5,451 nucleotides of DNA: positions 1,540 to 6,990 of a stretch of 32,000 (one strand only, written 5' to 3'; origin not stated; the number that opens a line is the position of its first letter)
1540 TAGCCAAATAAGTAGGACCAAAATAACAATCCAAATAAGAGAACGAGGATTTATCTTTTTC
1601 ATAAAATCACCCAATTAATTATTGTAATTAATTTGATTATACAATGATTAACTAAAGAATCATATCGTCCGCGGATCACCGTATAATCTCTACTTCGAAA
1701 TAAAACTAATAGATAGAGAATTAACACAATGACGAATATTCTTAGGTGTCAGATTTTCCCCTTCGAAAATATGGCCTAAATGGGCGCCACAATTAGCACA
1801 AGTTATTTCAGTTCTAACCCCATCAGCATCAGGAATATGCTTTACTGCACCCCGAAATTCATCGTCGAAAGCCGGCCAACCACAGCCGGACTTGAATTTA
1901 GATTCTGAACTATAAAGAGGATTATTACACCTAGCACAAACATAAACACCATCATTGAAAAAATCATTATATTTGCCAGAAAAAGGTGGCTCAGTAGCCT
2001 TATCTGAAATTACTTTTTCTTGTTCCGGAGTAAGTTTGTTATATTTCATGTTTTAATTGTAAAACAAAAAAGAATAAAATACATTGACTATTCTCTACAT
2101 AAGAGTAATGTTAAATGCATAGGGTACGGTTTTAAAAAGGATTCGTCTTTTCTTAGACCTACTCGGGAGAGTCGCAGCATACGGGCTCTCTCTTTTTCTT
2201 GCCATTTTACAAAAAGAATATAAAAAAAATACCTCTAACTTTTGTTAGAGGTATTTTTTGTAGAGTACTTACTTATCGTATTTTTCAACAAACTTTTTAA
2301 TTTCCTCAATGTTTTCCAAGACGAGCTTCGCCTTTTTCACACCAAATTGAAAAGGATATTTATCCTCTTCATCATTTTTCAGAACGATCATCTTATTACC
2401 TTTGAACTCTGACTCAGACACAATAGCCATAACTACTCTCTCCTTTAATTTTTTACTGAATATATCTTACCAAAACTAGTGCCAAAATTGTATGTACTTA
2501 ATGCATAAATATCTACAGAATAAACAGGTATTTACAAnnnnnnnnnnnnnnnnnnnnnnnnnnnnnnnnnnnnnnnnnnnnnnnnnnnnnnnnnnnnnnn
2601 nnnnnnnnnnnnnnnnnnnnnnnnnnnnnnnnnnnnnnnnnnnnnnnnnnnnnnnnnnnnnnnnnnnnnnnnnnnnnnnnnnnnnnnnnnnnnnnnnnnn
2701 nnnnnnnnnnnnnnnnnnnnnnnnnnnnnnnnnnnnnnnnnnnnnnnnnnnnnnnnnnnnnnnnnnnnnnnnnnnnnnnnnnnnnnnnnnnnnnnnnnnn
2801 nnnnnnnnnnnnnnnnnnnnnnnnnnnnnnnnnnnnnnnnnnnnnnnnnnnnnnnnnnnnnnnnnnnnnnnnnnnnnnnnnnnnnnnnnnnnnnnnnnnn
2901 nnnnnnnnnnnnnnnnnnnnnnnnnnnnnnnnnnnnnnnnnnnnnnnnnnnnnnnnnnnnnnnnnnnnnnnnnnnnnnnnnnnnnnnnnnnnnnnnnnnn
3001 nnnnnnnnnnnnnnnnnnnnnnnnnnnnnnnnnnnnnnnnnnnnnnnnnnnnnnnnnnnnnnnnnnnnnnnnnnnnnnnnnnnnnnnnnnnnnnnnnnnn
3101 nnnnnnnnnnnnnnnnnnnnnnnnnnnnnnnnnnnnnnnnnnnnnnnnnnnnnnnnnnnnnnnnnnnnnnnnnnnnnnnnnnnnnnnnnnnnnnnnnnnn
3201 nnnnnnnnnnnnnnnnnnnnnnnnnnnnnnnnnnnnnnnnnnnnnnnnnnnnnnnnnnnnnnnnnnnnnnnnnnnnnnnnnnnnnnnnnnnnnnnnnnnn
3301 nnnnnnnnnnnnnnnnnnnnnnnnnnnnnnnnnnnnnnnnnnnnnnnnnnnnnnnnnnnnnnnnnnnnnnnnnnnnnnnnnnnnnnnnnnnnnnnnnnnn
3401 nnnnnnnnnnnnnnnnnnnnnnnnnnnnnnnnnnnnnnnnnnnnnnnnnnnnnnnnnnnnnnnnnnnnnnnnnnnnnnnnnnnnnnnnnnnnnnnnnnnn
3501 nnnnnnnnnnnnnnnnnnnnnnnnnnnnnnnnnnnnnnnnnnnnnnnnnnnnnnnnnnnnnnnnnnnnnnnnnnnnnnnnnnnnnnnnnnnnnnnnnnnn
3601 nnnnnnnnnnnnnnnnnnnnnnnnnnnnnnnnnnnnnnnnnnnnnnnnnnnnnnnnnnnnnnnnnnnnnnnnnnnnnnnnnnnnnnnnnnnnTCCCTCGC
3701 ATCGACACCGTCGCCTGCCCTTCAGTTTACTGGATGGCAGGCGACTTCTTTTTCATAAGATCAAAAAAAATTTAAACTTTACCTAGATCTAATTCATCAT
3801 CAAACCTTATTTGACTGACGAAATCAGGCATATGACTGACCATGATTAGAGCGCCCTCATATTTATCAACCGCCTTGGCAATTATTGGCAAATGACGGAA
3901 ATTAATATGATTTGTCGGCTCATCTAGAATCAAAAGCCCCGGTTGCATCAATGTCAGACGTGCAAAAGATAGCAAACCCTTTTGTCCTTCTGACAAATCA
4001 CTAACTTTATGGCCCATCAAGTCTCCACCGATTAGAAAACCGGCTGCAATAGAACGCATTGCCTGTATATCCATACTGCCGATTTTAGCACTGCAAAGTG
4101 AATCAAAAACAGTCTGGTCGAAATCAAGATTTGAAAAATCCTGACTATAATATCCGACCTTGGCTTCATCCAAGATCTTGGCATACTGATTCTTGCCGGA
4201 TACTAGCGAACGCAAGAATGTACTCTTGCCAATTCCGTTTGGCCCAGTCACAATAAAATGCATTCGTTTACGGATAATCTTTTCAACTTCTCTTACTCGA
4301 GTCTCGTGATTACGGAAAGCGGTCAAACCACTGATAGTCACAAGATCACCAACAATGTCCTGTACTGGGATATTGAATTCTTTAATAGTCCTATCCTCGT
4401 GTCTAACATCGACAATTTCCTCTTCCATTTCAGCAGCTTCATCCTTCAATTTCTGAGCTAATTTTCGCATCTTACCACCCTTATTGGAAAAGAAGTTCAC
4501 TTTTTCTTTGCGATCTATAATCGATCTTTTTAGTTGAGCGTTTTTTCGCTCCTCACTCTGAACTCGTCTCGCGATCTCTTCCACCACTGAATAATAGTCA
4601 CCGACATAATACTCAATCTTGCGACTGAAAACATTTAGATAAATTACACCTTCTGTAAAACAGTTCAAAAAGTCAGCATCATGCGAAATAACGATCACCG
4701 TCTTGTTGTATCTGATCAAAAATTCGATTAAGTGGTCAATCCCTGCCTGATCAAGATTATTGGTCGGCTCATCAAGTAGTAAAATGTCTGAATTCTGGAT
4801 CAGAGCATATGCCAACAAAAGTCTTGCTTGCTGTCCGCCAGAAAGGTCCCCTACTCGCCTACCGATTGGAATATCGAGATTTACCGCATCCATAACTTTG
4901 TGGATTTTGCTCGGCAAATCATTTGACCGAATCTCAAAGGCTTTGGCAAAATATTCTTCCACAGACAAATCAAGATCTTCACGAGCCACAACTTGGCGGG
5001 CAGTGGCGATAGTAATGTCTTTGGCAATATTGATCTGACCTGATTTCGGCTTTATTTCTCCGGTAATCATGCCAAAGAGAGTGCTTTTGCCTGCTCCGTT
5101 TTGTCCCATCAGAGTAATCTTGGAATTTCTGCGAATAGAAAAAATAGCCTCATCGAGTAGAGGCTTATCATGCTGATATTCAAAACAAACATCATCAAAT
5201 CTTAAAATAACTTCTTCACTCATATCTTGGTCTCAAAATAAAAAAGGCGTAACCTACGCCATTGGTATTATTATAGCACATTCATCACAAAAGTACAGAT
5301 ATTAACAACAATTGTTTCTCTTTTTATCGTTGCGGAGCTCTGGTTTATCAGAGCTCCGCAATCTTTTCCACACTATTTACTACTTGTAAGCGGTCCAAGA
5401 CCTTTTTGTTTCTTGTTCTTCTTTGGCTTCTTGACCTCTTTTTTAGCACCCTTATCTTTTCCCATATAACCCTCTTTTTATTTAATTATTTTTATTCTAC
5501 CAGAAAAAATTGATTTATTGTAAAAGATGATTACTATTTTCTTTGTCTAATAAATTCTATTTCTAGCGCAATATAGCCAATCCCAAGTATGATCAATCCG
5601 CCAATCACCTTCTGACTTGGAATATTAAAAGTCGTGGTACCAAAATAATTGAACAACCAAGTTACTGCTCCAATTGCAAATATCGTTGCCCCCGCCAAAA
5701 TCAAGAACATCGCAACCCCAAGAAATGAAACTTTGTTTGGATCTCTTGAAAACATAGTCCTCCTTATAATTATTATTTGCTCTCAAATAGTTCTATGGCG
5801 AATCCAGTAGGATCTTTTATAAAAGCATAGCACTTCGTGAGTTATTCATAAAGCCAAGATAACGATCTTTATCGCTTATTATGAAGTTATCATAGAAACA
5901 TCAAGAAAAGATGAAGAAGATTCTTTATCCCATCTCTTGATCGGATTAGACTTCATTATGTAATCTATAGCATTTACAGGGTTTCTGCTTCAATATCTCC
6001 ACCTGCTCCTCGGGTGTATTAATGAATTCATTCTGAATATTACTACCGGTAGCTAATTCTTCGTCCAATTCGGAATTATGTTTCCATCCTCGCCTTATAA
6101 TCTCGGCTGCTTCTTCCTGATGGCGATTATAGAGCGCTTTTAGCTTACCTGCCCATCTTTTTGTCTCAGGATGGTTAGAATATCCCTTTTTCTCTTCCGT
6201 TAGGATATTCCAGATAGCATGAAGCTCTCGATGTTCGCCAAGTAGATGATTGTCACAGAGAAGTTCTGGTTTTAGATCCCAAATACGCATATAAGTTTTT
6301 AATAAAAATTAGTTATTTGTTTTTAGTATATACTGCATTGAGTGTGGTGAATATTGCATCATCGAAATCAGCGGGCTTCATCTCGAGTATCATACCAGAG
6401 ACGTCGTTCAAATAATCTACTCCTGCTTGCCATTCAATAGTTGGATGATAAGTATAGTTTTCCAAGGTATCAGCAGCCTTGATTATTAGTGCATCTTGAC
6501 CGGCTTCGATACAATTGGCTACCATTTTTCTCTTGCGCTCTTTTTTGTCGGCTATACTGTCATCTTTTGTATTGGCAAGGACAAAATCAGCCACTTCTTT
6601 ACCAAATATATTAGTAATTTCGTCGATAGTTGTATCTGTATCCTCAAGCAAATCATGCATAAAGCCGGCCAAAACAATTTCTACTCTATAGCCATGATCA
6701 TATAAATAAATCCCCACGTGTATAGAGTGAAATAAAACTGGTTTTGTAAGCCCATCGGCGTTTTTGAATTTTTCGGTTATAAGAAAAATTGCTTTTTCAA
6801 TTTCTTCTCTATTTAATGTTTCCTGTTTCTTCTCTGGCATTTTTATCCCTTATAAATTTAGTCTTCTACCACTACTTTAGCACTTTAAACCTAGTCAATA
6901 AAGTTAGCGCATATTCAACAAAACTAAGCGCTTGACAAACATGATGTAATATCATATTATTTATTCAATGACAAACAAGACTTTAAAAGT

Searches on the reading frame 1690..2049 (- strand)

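Call 52: search_protein_families(library=pfam, proteins=[window:1690-2049:-], max_evalue=0.001)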
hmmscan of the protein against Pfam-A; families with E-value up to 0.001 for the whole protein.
window:1690-2049:- (119 aa): 1 family
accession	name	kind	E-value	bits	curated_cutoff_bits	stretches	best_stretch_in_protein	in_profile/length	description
PF01641.26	SelR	-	3.1e-43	146.8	24.9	1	6-117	1-115/116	SelR domain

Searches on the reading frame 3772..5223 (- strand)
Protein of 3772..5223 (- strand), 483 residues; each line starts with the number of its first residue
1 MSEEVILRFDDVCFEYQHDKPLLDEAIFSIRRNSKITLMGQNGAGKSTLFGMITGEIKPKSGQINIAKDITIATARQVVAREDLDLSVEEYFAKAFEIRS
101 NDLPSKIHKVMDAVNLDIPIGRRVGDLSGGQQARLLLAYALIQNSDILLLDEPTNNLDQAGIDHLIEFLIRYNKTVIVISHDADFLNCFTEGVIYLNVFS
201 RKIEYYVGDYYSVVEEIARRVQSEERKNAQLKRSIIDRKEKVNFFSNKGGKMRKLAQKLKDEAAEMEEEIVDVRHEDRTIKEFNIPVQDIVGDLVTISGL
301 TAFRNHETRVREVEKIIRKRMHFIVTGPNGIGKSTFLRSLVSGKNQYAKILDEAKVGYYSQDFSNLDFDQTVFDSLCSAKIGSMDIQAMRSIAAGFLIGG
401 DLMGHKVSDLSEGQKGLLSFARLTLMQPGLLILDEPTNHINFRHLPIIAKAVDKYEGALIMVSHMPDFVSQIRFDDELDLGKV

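Call 52: search_protein_families(library=pfam, proteins=[window:3772-5223:-], max_evalue=0.001)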
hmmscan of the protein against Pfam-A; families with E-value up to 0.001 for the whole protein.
window:3772-5223:- (483 aa): 13 families
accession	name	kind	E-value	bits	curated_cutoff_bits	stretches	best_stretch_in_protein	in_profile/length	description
PF00005.33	ABC_tran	-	6.1e-41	140.7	25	2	25-155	3-137/137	ABC transporter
PF13304.12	AAA_21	-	8.4e-16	59.3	27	1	125-183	236-300/304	AAA domain, putative AbiEii toxin, Type IV TA system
PF02463.25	SMC_N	-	1.3e-08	35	40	0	126-187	136-203/220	RecF/RecN/SMC N terminal domain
PF03193.22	RsgA_GTPase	-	1.5e-08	35.1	30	0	31-69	104-142/174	RsgA GTPase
PF13555.12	AAA_29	-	1.3e-07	31.6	27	0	27-50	16-39/61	P-loop containing region of AAA domain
PF20720.3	nSTAND3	-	2.2e-06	27.9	27.2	0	310-341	7-38/155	Novel STAND NTPase 3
PF13401.12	AAA_22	-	3.2e-06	27.9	27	0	319-373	4-55/130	AAA domain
PF05729.18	NACHT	-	0.00021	21.6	26.7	0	324-343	4-23/167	NACHT domain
PF13191.12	AAA_16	-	0.00026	22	32.6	0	319-341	22-45/167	AAA ATPase domain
PF01926.29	MMR_HSR1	-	0.00026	21.5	21.9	0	35-64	1-29/113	50S ribosome-binding GTPase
PF01637.24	ATPase_2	-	0.00049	20.4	33.2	0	303-349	1-49/225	ATPase domain predominantly from Archaea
PF03266.21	NTPase_1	-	0.00059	20.2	23.9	0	322-341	1-20/168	NTPase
PF00437.27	T2SSE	-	0.00075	18.7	24.9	0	307-343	128-165/370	Type II/IV secretion system protein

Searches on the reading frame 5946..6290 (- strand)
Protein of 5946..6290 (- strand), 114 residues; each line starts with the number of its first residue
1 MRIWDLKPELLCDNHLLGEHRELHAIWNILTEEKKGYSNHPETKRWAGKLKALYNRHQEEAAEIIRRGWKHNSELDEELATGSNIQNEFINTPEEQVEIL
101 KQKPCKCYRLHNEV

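Call 52: search_protein_families(library=pfam, proteins=[window:5946-6290:-], max_evalue=0.001)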
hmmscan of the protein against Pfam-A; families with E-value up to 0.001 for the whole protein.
window:5946-6290:- (114 aa): 1 family
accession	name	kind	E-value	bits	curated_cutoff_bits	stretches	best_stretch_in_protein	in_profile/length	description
PF03013.19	Pyr_excise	-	2.4e-27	95.6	23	1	1-75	1-79/81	Pyrimidine dimer DNA glycosylase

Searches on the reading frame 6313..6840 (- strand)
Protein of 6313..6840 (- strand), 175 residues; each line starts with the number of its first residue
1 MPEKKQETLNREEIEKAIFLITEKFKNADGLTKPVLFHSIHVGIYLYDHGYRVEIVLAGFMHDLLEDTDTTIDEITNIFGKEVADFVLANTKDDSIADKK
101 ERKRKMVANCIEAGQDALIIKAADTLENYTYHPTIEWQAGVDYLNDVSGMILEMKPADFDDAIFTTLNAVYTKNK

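Call 52: search_protein_families(library=pfam, proteins=[window:6313-6840:-], max_evalue=0.001)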
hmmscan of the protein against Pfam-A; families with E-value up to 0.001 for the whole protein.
window:6313-6840:- (175 aa): 2 families
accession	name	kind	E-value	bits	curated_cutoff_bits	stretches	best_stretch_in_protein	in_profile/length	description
PF13328.12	HD_4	-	2.4e-08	34.3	27.2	1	29-129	14-124/156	HD domain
PF01966.28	HD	-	0.00061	20.5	22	0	37-128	3-115/116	HD domain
